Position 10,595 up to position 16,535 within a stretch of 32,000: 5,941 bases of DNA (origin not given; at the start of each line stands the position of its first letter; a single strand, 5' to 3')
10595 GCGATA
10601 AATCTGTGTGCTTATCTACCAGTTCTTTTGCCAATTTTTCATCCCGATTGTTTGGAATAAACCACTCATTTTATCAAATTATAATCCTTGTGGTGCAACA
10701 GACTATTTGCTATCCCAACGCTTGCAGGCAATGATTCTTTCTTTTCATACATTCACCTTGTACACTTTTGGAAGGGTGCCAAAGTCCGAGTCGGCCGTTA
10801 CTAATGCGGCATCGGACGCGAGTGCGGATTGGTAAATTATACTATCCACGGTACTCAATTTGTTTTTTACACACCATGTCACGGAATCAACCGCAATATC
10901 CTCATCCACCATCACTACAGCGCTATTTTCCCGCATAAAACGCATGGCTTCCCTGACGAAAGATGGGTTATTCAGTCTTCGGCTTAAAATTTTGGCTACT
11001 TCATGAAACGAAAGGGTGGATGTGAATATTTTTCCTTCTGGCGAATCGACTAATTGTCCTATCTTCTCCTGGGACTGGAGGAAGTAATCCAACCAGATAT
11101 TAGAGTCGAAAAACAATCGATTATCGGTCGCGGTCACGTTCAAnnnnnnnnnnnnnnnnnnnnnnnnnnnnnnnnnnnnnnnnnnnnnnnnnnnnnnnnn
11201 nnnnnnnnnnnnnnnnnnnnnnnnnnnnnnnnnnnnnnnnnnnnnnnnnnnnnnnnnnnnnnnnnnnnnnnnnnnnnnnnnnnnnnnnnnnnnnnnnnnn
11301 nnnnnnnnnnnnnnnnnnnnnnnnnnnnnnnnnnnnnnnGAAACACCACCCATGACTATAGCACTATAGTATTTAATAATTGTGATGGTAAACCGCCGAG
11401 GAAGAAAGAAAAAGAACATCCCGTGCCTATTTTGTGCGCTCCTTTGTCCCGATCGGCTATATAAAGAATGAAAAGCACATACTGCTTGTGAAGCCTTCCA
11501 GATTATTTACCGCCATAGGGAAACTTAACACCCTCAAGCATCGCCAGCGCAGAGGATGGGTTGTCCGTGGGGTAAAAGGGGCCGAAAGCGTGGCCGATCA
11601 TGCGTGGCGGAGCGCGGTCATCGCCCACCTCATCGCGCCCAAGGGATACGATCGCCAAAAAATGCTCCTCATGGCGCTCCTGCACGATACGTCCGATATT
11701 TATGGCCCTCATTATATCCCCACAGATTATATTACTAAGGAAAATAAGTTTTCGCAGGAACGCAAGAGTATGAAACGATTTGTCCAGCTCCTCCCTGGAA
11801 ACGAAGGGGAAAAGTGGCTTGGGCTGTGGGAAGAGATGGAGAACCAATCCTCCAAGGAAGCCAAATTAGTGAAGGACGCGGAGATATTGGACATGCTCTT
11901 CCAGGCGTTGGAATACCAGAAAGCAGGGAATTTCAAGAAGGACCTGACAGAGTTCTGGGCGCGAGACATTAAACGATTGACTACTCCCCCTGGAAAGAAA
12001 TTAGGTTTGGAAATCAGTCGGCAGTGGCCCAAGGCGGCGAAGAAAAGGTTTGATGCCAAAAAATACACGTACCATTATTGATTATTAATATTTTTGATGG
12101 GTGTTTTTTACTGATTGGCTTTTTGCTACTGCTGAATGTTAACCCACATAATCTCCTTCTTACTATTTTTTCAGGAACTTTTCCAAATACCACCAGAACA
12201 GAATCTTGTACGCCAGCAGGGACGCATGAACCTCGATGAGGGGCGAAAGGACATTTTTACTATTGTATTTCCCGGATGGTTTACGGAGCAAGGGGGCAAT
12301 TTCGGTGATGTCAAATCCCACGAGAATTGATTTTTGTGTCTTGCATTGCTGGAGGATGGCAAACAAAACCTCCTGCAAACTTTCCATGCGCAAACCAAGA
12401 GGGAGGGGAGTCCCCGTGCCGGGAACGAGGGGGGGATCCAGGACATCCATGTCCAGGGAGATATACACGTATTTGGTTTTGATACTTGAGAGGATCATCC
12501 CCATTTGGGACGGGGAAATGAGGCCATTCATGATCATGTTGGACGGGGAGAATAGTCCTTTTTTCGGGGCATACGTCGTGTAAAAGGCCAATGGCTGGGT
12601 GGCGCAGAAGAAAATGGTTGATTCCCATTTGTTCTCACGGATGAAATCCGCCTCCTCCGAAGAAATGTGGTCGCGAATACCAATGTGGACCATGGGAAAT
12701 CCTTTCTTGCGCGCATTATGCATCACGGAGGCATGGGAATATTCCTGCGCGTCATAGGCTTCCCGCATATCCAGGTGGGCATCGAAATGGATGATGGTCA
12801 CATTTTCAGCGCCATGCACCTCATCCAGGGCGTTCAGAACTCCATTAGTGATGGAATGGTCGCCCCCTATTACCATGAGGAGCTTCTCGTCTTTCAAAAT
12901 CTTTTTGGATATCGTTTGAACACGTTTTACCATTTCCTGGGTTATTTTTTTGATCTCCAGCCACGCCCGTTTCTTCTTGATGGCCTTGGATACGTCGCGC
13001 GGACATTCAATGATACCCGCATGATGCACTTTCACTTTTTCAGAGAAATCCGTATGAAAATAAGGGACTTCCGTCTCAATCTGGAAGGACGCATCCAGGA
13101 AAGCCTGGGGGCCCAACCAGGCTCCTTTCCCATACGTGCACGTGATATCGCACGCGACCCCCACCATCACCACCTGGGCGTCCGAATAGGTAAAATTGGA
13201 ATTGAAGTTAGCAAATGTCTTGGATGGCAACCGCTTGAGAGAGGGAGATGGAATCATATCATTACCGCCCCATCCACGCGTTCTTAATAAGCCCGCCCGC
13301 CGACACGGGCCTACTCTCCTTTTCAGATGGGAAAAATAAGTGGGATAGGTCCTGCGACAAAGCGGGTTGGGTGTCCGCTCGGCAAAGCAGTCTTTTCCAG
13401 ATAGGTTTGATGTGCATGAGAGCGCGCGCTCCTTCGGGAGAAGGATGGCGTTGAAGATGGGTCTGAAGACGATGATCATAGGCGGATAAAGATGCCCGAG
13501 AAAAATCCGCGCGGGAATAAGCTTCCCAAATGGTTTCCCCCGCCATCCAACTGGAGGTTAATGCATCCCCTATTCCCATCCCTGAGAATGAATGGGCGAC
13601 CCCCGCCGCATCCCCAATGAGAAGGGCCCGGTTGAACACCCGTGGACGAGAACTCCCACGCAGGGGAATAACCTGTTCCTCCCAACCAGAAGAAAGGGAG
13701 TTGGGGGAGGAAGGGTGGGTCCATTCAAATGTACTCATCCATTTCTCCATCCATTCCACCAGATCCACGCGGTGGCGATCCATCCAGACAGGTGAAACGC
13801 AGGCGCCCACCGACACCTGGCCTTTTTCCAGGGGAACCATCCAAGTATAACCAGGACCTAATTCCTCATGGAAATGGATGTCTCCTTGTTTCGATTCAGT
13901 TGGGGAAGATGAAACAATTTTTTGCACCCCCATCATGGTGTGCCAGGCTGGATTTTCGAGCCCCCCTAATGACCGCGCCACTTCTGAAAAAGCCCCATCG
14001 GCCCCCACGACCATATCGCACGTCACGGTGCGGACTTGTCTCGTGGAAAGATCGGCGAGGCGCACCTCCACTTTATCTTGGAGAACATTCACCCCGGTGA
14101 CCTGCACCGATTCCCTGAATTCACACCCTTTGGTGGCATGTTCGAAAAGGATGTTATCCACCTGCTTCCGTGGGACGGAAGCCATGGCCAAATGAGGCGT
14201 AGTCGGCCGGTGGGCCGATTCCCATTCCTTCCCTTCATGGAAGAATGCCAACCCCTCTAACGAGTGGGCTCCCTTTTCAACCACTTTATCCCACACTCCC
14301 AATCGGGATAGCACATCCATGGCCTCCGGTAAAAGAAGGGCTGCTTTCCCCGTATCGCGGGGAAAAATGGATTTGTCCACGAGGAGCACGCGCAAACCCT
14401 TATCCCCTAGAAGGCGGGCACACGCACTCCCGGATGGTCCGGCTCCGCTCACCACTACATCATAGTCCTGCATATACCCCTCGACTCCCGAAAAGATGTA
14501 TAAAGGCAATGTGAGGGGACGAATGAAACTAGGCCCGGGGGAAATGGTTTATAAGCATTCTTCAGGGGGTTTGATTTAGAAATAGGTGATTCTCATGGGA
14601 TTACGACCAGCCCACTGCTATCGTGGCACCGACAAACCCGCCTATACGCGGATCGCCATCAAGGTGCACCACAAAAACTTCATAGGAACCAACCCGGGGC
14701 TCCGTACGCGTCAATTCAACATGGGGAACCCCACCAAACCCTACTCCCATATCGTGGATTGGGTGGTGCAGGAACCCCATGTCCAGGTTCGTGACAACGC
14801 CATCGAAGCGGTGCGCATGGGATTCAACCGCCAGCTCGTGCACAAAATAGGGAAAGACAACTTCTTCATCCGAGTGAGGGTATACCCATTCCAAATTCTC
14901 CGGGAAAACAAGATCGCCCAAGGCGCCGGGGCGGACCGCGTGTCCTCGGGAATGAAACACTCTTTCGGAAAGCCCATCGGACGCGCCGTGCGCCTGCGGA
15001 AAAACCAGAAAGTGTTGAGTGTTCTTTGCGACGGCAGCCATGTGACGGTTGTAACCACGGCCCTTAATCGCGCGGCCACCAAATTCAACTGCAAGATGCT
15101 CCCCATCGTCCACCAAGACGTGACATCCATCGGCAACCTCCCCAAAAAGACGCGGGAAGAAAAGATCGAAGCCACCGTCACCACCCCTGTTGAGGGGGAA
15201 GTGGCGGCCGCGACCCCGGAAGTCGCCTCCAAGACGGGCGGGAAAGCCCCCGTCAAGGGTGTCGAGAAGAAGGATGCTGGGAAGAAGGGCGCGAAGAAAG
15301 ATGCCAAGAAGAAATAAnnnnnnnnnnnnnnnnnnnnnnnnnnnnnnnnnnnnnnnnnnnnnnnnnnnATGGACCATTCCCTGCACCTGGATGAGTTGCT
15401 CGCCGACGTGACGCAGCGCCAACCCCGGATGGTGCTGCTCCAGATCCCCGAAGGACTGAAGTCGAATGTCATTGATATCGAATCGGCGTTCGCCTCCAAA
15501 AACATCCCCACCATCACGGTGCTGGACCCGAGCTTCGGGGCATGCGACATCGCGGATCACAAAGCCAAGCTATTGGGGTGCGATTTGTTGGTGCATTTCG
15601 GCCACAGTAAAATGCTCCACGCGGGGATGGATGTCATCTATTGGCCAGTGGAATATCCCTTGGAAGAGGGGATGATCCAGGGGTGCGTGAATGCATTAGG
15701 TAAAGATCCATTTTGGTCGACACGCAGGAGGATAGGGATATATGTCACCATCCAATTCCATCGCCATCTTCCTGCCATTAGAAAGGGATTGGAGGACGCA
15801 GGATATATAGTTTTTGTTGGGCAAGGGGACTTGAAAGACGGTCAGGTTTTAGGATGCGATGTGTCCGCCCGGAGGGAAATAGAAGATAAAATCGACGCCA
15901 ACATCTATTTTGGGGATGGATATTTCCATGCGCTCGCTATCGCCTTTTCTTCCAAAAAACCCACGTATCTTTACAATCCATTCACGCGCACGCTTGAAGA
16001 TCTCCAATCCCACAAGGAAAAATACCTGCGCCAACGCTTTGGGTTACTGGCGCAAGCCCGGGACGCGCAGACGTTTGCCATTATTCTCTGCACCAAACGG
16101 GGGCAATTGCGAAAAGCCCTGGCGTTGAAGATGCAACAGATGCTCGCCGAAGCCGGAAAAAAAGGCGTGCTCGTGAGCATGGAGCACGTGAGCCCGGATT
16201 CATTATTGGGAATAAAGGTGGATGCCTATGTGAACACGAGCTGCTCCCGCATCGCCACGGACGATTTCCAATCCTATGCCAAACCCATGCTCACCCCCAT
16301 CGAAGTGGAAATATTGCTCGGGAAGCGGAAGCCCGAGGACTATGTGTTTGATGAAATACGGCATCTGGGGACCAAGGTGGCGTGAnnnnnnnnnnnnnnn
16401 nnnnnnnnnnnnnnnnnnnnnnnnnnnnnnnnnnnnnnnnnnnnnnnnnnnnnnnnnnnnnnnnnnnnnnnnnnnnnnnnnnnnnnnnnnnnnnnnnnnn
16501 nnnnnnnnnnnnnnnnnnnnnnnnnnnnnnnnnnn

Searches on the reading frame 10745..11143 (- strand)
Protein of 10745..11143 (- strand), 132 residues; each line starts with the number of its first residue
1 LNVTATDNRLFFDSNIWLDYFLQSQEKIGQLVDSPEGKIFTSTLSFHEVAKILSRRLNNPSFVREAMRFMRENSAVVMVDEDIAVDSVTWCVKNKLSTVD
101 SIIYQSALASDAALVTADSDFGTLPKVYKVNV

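Call 54: search_protein_families(library=ncbifam, proteins=[window:10745-11143:-], max_evalue=0.01)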
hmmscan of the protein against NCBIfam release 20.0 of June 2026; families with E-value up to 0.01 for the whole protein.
window:10745-11143:- (132 aa): 1 family
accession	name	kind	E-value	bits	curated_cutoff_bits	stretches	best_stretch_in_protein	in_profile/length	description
NF047959.1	TA_toxin_VapC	equivalog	0.00026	21.1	80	1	11-128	2-123/125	type II toxin-antitoxin system VapC family toxin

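Call 55: search_protein_families(library=phrogs, proteins=[window:10745-11143:-], max_evalue=0.01)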
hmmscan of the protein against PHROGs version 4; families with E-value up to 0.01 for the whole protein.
window:10745-11143:- (132 aa): 1 family
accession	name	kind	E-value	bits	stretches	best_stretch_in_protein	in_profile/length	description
phrog_9972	-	unknown function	5.9e-13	50.2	1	12-127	4-118/124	-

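Call 80: search_protein_families(library=pfam, proteins=[window:10745-11143:-], max_evalue=0.001)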
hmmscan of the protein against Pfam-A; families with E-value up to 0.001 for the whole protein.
window:10745-11143:- (132 aa): 4 families
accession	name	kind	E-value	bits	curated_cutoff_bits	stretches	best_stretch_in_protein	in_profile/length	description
PF01850.27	PIN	-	5e-14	53.4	23.6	1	11-123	2-116/120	PIN domain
PF16289.11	PIN_12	-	7.9e-05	23.5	32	1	10-70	1-70/172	PIN domain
PF18480.7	DUF5615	-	0.00053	20.3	23.8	0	83-126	20-63/110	Domain of unknown function (DUF5615)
PF13470.12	PIN_3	-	0.00074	20.8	27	1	9-89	1-86/115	PIN domain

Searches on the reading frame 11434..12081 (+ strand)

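Call 54: search_protein_families(library=ncbifam, proteins=[window:11434-12081:+], max_evalue=0.01)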
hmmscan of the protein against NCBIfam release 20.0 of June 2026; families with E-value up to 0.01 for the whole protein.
window:11434-12081:+ (215 aa): 1 family
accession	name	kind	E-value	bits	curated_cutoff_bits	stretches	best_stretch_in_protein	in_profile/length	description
NF003009.0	PRK03826.1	equivalog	9.2e-09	35.3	122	1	31-167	10-154/197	5'-deoxynucleotidase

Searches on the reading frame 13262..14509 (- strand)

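Call 80: search_protein_families(library=pfam, proteins=[window:13262-14509:-], max_evalue=0.001)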
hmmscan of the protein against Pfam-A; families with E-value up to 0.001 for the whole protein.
window:13262-14509:- (415 aa): 7 families
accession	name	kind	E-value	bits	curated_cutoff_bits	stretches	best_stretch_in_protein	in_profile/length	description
PF01494.25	FAD_binding_3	-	4e-31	109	22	1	15-346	1-336/349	FAD binding domain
PF01266.30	DAO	-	2.1e-10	41.1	27.9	1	125-327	160-350/353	FAD dependent oxidoreductase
PF07992.20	Pyr_redox_2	-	2.8e-05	24.1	26.1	1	16-184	1-119/291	Pyridine nucleotide-disulphide oxidoreductase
PF01946.23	Thi4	-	3.6e-05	23.6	26.2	1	15-48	17-51/235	Thi4 family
PF05834.18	Lycopene_cycl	-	0.00015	21.4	23.4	0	17-334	1-297/380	Lycopene cyclase protein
PF13450.12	NAD_binding_8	-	0.00031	21.4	21.9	1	22-46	3-27/68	NAD(P)-binding Rossmann-like domain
PF00890.30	FAD_binding_2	-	0.00037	20.2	20.4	0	17-47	1-31/414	FAD binding domain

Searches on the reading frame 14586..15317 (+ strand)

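Call 80: search_protein_families(library=pfam, proteins=[window:14586-15317:+], max_evalue=0.001)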
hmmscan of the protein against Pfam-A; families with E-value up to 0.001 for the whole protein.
window:14586-15317:+ (243 aa): 1 family
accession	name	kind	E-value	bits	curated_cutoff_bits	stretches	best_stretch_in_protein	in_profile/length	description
PF00252.24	Ribosomal_L16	-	1.4e-18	67.6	27.9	1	29-170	10-128/132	Ribosomal protein L16p/L10e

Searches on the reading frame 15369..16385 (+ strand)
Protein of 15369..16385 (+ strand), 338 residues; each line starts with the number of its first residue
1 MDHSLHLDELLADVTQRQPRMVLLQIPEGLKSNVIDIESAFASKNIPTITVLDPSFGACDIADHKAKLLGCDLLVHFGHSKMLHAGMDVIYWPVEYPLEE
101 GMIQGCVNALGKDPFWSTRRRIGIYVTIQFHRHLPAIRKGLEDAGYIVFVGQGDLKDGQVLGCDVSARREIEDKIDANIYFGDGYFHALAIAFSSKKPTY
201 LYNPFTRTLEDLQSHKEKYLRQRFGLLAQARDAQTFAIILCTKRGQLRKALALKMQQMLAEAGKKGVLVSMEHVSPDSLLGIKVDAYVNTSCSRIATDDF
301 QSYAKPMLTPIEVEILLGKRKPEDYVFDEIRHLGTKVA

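Call 80: search_protein_families(library=pfam, proteins=[window:15369-16385:+], max_evalue=0.001)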
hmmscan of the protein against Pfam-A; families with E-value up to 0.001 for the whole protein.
window:15369-16385:+ (338 aa): 1 family
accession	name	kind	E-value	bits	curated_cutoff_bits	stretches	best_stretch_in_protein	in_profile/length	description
PF01866.22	Diphthamide_syn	-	5.1e-77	259.7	33.2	1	27-325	2-301/302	Putative diphthamide synthesis protein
